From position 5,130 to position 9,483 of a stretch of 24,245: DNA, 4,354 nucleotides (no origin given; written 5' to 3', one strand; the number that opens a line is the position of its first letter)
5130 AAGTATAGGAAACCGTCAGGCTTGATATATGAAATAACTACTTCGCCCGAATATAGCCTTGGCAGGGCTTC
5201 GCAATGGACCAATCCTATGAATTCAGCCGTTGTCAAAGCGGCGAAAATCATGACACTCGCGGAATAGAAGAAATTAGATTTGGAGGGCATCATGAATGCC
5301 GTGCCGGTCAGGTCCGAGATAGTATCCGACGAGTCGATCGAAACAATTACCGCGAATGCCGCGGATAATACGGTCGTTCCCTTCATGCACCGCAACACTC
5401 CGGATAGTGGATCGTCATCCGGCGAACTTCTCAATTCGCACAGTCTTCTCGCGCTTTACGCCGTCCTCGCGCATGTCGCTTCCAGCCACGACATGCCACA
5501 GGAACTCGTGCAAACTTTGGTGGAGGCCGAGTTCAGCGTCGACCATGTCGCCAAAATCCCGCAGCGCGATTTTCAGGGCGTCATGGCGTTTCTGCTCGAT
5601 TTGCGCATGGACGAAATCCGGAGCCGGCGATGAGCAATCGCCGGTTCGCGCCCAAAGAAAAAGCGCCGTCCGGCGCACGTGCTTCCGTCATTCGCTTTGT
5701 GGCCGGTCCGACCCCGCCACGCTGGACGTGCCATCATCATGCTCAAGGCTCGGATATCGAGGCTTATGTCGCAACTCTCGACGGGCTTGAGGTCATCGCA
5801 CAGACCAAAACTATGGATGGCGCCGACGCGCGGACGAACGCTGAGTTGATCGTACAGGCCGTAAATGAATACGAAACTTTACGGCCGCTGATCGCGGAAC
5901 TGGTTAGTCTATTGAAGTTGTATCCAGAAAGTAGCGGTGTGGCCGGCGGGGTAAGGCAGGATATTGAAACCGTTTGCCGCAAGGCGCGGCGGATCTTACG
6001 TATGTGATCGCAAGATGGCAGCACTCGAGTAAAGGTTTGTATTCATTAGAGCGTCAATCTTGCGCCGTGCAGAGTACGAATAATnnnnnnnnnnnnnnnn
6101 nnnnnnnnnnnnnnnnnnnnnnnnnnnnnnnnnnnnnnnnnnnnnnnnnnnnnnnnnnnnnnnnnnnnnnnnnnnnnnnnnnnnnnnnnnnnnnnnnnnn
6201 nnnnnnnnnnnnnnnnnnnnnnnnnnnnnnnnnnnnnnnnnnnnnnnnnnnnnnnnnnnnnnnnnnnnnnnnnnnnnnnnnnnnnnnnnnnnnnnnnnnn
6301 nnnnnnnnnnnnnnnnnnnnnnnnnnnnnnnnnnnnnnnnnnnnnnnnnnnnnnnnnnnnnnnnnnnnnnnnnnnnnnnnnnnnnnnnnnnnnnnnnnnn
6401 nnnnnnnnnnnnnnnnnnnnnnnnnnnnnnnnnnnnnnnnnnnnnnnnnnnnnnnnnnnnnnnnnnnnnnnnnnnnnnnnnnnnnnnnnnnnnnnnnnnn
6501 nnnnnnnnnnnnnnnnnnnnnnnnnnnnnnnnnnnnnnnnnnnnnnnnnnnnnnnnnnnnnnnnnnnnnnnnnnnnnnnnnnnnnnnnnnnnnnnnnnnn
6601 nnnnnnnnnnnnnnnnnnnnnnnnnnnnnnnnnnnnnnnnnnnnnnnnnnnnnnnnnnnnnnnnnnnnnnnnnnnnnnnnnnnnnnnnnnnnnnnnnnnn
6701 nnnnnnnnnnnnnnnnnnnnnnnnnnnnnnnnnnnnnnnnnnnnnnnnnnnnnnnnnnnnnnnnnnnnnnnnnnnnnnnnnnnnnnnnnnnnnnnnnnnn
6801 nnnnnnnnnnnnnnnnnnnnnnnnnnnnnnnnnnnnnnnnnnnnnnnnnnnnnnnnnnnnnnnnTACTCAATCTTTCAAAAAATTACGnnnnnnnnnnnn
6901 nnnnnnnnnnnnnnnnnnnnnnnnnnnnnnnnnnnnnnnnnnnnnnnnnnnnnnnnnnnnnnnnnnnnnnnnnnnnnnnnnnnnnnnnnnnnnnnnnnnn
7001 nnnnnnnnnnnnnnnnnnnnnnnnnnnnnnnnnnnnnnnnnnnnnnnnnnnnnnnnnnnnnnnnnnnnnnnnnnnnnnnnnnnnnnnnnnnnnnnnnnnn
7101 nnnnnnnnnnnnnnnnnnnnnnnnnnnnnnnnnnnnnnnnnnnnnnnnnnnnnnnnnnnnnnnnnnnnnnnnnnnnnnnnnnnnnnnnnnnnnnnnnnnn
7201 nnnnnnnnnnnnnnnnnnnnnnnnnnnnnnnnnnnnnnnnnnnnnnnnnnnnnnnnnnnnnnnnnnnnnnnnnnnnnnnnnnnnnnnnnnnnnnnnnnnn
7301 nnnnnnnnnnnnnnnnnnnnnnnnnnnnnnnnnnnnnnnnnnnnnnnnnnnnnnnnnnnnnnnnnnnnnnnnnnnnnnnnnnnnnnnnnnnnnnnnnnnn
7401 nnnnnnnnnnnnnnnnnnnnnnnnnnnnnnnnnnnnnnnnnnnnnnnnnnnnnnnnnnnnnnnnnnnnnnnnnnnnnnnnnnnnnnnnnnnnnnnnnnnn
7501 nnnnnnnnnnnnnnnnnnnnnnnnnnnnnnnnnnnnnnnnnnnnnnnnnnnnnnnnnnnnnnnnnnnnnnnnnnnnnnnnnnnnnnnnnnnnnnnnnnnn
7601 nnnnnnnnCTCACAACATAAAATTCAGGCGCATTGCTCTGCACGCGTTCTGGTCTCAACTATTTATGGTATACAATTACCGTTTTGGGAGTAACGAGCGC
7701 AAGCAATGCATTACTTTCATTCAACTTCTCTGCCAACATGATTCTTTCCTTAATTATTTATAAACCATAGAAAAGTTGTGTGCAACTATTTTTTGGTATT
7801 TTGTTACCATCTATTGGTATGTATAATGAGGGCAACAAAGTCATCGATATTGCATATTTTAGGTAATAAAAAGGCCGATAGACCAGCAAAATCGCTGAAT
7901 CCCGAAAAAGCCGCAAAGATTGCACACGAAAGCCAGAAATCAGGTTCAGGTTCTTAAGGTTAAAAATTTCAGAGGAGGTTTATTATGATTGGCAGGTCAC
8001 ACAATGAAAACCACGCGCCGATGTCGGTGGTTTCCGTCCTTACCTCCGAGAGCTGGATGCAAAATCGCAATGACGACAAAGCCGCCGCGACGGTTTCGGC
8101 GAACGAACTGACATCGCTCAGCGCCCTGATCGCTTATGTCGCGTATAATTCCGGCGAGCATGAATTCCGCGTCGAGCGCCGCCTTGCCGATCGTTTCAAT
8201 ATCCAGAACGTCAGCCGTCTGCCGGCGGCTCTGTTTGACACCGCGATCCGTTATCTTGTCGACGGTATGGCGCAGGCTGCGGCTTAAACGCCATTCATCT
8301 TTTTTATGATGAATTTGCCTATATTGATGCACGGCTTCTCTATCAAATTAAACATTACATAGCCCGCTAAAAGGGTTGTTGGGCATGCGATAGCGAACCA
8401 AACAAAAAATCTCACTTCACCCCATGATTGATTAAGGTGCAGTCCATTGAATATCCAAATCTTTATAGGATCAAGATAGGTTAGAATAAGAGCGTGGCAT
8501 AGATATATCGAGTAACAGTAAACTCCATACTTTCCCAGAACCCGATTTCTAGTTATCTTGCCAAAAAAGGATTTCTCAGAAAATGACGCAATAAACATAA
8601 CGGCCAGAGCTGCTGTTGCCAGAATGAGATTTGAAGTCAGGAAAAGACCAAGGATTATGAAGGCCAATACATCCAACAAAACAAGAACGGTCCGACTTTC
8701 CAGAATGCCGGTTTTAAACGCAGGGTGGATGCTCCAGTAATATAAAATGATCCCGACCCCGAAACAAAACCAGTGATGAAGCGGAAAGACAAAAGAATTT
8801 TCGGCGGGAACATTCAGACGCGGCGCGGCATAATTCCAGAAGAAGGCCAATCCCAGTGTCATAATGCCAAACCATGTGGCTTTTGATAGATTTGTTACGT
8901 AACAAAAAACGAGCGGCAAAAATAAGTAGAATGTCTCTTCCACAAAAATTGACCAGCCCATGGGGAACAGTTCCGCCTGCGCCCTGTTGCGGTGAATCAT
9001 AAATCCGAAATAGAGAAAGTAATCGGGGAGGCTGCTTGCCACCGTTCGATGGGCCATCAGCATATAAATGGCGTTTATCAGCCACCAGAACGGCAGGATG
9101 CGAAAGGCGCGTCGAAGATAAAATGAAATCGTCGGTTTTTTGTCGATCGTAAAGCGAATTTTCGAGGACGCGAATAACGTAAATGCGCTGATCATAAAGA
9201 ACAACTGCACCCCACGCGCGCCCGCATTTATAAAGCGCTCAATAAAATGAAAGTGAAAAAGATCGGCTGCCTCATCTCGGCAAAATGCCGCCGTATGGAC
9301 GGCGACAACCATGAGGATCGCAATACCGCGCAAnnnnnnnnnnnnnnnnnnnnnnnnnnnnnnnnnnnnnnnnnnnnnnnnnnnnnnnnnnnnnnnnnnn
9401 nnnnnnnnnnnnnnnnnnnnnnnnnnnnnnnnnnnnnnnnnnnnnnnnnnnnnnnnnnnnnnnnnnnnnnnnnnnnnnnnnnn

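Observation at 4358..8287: Duplicated two-gene switch: XRE-HTH with a putative sensor domain divergent from a small ORF6C-like protein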

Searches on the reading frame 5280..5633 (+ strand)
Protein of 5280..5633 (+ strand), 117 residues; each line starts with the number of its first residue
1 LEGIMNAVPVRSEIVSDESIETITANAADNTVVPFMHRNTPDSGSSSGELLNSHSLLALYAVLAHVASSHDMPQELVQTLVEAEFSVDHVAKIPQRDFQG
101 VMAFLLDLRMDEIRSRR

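Call 3: search_protein_families(library=pfam, proteins=[window:5280-5633:+], max_evalue=1)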
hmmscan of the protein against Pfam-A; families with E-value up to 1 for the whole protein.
window:5280-5633:+ (117 aa): 0 families

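Call 6: search_protein_families(library=ncbifam, proteins=[window:5280-5633:+], max_evalue=1)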
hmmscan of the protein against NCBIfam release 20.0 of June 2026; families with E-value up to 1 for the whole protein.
window:5280-5633:+ (117 aa): 0 families

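Call 7: search_protein_families(library=phrogs, proteins=[window:5280-5633:+], max_evalue=1)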
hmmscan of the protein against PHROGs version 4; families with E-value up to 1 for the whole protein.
window:5280-5633:+ (117 aa): 2 families
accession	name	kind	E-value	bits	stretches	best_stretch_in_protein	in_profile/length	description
phrog_27418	-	unknown function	0.17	12.4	1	54-95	43-84/265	-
phrog_19057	-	unknown function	0.37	11.5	0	10-45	43-78/104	-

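Call 8: search_protein_families(library=padloc, proteins=[window:5280-5633:+], max_evalue=1)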
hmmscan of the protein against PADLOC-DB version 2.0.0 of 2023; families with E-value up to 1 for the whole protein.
window:5280-5633:+ (117 aa): 0 families

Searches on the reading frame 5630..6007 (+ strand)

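Call 3: search_protein_families(library=pfam, proteins=[window:5630-6007:+], max_evalue=1)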
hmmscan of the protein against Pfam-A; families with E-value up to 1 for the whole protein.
window:5630-6007:+ (125 aa): 1 family
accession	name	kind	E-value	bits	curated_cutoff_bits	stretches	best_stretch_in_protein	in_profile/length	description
PF19428.4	Sema4F_C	-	0.17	11.7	27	1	31-63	17-50/197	Semaphorin 4F C-terminal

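Call 6: search_protein_families(library=ncbifam, proteins=[window:5630-6007:+], max_evalue=1)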
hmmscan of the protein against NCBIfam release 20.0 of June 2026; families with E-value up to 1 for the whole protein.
window:5630-6007:+ (125 aa): 1 family
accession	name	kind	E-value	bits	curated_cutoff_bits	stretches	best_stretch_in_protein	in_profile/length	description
TIGR02635.1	RhaI_grampos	equivalog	0.14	11.1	531.35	1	35-96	213-271/378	L-rhamnose isomerase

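Call 7: search_protein_families(library=phrogs, proteins=[window:5630-6007:+], max_evalue=1)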
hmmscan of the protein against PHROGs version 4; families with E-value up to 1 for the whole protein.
window:5630-6007:+ (125 aa): 0 families

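Call 8: search_protein_families(library=padloc, proteins=[window:5630-6007:+], max_evalue=1)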
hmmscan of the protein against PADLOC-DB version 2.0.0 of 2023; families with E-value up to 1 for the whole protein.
window:5630-6007:+ (125 aa): 0 families

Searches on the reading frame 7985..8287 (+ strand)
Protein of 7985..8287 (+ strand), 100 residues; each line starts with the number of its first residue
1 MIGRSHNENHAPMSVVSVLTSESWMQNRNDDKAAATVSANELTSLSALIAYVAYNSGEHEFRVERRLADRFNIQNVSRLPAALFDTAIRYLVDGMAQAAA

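Call 3: search_protein_families(library=pfam, proteins=[window:7985-8287:+], max_evalue=1)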
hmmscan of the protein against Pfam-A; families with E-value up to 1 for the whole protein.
window:7985-8287:+ (100 aa): 0 families

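Call 6: search_protein_families(library=ncbifam, proteins=[window:7985-8287:+], max_evalue=1)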
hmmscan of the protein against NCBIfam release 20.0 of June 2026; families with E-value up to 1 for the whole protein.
window:7985-8287:+ (100 aa): 1 family
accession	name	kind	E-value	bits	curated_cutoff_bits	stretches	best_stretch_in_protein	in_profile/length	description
NF007987.0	PRK10715.1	equivalog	0.039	13.2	353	1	28-91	157-220/339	flagella biosynthesis regulator Flk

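Call 7: search_protein_families(library=phrogs, proteins=[window:7985-8287:+], max_evalue=1)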
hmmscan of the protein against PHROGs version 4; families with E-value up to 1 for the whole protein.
window:7985-8287:+ (100 aa): 3 families
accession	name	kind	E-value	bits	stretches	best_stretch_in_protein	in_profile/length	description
phrog_6521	-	moron, auxiliary metabolic gene and host takeover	0.0018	19.3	1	35-92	39-96/243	membrane protein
phrog_5825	-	unknown function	0.046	14.3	1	42-97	50-105/208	-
phrog_2127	-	transcription regulation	0.087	13.6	1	17-91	111-186/313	anti-repressor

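Call 8: search_protein_families(library=padloc, proteins=[window:7985-8287:+], max_evalue=1)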
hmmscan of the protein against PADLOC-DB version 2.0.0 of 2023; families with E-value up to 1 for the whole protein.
window:7985-8287:+ (100 aa): 0 families

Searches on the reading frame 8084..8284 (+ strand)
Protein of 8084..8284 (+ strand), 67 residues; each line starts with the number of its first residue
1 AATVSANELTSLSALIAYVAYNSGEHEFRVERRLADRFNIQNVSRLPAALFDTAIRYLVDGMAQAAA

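Call 81: search_dna_similar(query=window:8084-8284:+, collection=phages, mode=protein, max_evalue=10, max_rows=25)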
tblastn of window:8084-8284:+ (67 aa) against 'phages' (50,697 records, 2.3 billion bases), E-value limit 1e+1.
Records with a match: 15; places in all: 15; records where one place covers at least 80% of the query: 15.
Best place of each record, by identity: <60% 15.
By first word of the organism name: Burkholderia 15.
By host as written in the record: Burkholderia pseudomallei 8; Burkholderia thailandensis 2; Burkholderia pseudomallei BP82 2; Burkholderia thailandensis DV1 2; Burkholderia sp. 1.
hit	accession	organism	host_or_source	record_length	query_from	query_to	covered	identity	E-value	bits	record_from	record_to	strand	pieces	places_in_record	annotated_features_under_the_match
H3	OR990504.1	Burkholderia phage vB_HM387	Burkholderia pseudomallei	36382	4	61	87%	29.3%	5e-1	33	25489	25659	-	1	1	membrane protein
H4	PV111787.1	Burkholderia phage vB_SBP7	Burkholderia pseudomallei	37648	4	61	87%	29.3%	5e-1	33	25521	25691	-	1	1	hypothetical protein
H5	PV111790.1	Burkholderia phage vB_SBP36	Burkholderia pseudomallei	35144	4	61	87%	29.3%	5e-1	33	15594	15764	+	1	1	alpha/beta hydrolase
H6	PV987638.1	Burkholderia phage vB_SBP40b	Burkholderia pseudomallei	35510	4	61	87%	29.3%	5e-1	33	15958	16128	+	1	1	alpha/beta hydrolase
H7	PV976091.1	Burkholderia phage vB_FKKS3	Burkholderia pseudomallei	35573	4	61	87%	29.3%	5e-1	33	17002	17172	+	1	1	alpha/beta hydrolase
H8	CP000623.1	Burkholderia phage phiE202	Burkholderia thailandensis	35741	4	61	87%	29.3%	5e-1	33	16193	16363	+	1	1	gp22, putative phage-encoded membrane protein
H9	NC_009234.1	Burkholderia phage phiE202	Burkholderia thailandensis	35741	4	61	87%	29.3%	5e-1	33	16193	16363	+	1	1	membrane protein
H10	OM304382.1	Burkholderia phage PhiBP82.2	Burkholderia pseudomallei BP82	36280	4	61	87%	29.3%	5e-1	33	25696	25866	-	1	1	hypothetical protein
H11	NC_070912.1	Burkholderia phage PhiBP82.2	Burkholderia pseudomallei BP82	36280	4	61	87%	29.3%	5e-1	33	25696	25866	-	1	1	membrane protein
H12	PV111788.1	Burkholderia phage vB_SBP15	Burkholderia pseudomallei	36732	4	61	87%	29.3%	5e-1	33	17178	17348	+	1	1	alpha/beta hydrolase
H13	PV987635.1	Burkholderia phage vB_SBP27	Burkholderia pseudomallei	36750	4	61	87%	29.3%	5e-1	33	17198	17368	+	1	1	alpha/beta hydrolase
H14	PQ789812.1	Burkholderia phage vB_SBP34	Burkholderia sp.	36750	4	61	87%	29.3%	5e-1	33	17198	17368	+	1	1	alpha/beta hydrolase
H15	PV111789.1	Burkholderia phage vB_SBP21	Burkholderia pseudomallei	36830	4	61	87%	29.3%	5e-1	33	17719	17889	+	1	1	alpha/beta hydrolase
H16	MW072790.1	Burkholderia phage phiE094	Burkholderia thailandensis DV1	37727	4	61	87%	29.3%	5e-1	33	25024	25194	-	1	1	hypothetical protein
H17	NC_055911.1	Burkholderia phage phiE094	Burkholderia thailandensis DV1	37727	4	61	87%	29.3%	5e-1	33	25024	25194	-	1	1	membrane protein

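Call 103: get_annotated_region(hit=H9, flank=3000)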
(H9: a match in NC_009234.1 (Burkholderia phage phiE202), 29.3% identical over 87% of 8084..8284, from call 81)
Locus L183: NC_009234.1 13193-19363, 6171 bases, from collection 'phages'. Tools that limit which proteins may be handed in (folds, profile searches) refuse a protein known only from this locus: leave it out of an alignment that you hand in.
description: Burkholderia phage phiE202 chromosome, complete genome.
organism: Burkholderia phage phiE202 (NCBI taxid 2883941)
taxonomy: Viruses; Duplodnaviria; Heunggongvirae; Uroviricota; Caudoviricetes; Peduoviridae; Tigrvirus; Tigrvirus E202
host: Burkholderia thailandensis; source: -; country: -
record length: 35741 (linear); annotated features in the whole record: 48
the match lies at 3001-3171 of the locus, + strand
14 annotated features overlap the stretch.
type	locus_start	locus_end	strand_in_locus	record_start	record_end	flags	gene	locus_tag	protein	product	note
CDS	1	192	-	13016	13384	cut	-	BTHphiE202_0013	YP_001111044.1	gp13, conserved hypothetical protein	-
CDS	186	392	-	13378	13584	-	-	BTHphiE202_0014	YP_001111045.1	gp14, conserved hypothetical protein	-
CDS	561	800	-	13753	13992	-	-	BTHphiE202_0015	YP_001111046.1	gp15, conserved hypothetical protein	-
CDS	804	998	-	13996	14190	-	-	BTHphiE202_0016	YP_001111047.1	gp16, conserved hypothetical protein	-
CDS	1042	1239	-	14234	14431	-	-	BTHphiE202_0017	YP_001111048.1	gp17, conserved hypothetical protein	-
CDS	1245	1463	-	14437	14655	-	-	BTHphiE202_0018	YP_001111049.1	gp18, conserved hypothetical protein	-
CDS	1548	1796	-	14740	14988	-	-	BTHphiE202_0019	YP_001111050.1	transcriptional regulator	-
CDS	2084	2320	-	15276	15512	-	-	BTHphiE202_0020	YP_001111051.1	Arc-like repressor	-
CDS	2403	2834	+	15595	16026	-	-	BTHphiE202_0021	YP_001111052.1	helix-turn-helix domain-containing protein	-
CDS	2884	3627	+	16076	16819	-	-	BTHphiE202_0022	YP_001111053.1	membrane protein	-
CDS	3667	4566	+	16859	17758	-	-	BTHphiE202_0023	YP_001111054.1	gp23, hypothetical protein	-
CDS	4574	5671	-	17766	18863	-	-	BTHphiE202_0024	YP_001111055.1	tail protein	identified by match to protein family HMM PF05954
CDS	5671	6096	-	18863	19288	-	-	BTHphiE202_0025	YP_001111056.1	tail protein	identified by match to protein family HMM PF06995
CDS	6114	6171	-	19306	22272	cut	-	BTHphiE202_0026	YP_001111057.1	tail length tape measure protein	-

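Call 105: search_protein_families(library=pfam, proteins=[L183:2884-3624:+, L183:2403-2831:+], max_evalue=1)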
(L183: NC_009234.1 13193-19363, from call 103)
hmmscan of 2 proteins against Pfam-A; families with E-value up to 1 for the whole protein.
L183:2884-3624:+ (247 aa): 1 family
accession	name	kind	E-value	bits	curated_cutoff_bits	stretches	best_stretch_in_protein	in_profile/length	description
PF07383.17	DUF1496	-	0.2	11.7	20.2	1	205-230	12-37/53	Protein of unknown function (DUF1496)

L183:2403-2831:+ (143 aa): 5 families
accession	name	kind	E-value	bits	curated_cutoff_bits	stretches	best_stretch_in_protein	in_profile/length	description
PF01381.28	HTH_3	-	7.1e-07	29.6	23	1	8-53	1-46/55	Helix-turn-helix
PF13560.12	HTH_31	-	1.1e-06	29.3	27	1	4-53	2-52/64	Helix-turn-helix domain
PF03752.18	ALF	-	0.0015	18.9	25.4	1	76-102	2-28/42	Short repeats of unknown function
PF15731.11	MqsA_antitoxin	-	0.026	15.1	30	1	8-46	74-112/131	Antitoxin component of bacterial toxin-antitoxin system, MqsA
PF12844.13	HTH_19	-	0.046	14.1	30.2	1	6-45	2-41/64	Helix-turn-helix domain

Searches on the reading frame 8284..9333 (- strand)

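Call 3: search_protein_families(library=pfam, proteins=[window:8284-9333:-], max_evalue=1)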
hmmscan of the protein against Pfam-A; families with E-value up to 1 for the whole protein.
window:8284-9333:- (349 aa): 1 family
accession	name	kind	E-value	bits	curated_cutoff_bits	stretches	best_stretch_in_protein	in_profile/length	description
PF01757.29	Acyl_transf_3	-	4.9e-24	85.4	31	1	1-325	7-322/326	Acyltransferase domain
